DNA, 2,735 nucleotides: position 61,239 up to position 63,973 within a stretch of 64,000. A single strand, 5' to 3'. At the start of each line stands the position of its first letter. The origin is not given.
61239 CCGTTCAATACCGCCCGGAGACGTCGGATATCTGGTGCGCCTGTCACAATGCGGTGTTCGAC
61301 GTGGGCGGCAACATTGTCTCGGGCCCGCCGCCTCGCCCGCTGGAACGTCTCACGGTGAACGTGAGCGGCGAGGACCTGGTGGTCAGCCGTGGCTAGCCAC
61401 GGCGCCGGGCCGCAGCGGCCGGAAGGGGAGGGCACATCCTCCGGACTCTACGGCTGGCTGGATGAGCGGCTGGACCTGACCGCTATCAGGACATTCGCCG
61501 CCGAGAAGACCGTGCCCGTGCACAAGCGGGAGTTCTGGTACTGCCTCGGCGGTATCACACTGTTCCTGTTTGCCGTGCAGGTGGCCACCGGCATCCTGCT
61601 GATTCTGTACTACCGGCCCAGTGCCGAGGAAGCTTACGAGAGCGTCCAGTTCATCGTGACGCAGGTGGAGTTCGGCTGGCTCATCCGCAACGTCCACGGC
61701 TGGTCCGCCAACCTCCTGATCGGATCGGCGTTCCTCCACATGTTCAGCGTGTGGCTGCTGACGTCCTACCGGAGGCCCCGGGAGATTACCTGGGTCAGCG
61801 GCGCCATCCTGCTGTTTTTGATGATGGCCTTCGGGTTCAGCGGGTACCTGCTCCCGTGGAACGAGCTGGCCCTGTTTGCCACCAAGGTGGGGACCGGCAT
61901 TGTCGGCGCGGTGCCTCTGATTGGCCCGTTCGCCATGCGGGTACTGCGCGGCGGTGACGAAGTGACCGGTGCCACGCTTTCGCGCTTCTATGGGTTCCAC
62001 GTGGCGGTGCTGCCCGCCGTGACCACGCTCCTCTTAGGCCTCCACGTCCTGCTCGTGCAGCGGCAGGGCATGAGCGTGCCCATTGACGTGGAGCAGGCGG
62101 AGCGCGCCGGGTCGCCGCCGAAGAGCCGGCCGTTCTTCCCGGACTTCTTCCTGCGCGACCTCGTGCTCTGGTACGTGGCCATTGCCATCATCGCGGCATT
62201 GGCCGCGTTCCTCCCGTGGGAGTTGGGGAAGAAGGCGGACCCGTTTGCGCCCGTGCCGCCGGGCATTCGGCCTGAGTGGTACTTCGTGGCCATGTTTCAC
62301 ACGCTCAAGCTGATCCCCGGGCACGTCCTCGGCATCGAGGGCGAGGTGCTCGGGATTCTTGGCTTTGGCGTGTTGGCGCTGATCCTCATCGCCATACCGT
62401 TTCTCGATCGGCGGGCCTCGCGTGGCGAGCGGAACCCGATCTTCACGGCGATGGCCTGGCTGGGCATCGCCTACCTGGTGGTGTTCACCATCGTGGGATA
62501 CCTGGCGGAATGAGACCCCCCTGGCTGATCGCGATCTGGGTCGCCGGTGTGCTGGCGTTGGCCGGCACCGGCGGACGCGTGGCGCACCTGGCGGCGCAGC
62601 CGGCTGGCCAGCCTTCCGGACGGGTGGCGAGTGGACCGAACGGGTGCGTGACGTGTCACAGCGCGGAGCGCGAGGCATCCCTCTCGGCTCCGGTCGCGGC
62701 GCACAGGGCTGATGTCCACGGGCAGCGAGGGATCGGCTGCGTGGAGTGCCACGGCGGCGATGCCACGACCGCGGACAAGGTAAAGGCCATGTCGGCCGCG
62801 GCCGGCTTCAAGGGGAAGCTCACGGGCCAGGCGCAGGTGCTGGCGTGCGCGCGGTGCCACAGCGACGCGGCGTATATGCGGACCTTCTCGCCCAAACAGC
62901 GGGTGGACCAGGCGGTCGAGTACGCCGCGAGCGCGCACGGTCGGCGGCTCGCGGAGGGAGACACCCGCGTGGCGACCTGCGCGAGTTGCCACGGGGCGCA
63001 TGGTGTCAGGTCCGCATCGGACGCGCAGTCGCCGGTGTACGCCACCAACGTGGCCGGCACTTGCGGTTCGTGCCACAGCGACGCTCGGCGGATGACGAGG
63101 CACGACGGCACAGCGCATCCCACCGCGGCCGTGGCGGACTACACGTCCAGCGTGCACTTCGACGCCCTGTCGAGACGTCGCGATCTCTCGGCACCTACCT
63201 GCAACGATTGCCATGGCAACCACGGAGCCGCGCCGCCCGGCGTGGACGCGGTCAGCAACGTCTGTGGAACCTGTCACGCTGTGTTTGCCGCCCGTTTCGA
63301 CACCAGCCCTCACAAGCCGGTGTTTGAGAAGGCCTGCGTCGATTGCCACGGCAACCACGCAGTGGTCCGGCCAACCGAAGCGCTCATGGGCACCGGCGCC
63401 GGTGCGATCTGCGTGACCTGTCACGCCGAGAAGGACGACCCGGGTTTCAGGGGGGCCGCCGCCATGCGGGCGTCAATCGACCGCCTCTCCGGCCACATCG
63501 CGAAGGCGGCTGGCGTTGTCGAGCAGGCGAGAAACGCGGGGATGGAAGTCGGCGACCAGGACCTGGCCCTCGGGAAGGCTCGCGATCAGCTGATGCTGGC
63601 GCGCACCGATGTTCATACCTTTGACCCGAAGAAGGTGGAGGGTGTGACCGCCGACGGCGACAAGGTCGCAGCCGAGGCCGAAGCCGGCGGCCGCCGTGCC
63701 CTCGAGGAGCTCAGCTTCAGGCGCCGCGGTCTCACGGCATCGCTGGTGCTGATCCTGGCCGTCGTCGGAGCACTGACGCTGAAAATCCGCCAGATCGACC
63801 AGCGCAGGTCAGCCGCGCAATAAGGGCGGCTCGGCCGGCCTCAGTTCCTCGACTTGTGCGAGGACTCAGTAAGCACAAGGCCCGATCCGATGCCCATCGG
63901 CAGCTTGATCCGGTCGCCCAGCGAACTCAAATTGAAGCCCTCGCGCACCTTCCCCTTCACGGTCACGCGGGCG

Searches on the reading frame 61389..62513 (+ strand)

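Call 8: search_protein_families(library=pfam, proteins=[window:61389-62513:+])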
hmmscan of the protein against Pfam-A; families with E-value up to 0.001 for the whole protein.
window:61389-62513:+ (374 aa): 4 families
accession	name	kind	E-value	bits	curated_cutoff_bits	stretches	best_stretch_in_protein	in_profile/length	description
PF00033.24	Cytochrome_B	-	3e-51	174.4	27.2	1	48-227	11-189/189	Cytochrome b/b6/petB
PF13631.11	Cytochrom_B_N_2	-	4.4e-40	137.8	27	1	109-279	2-166/169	Cytochrome b(N-terminal)/b6/petB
PF00032.22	Cytochrom_B_C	-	2.9e-11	44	20.7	1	289-371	7-83/102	Cytochrome b(C-terminal)/b6/petD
PF14358.11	DUF4405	-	0.00051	20.9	26.7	1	56-122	5-66/66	Domain of unknown function (DUF4405)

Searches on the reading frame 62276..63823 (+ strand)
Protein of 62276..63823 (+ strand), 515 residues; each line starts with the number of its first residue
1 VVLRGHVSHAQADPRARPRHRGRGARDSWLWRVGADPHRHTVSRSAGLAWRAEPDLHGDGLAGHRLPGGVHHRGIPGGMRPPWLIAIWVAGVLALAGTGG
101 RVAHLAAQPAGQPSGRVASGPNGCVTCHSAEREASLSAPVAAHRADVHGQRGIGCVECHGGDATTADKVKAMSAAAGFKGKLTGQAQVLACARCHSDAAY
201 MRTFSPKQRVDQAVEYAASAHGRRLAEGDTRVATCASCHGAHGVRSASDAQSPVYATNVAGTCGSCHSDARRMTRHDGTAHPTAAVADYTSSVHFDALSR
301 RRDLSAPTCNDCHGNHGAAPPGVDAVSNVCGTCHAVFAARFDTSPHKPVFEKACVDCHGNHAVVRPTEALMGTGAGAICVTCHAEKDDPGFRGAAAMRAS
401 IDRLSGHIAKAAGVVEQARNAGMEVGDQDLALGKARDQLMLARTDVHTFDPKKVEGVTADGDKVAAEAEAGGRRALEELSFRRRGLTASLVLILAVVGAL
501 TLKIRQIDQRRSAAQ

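Call 8: search_protein_families(library=pfam, proteins=[window:62276-63823:+])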
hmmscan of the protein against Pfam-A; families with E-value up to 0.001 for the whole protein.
window:62276-63823:+ (515 aa): 5 families
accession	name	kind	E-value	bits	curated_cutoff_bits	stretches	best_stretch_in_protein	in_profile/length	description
PF09699.15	Paired_CXXCH_1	-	1.4e-18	66.7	20.6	2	346-387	1-40/41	Doubled CXXCH motif (Paired_CXXCH_1)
PF14522.11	Cytochrome_C7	-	1.5e-14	54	24.8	0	145-239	5-66/67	Cytochrome c7 and related cytochrome c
PF14537.11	Cytochrom_c3_2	-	1.6e-10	41.7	25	1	233-334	7-78/79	Cytochrome c3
PF22678.1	Cytochrom_c_NrfB-like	-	3.8e-06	27.7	27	0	116-173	28-78/89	Cytochrome c-type protein NrfB-like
PF02085.21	Cytochrom_CIII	-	4.7e-06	27.3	22.9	0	292-382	20-100/101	Class III cytochrome C family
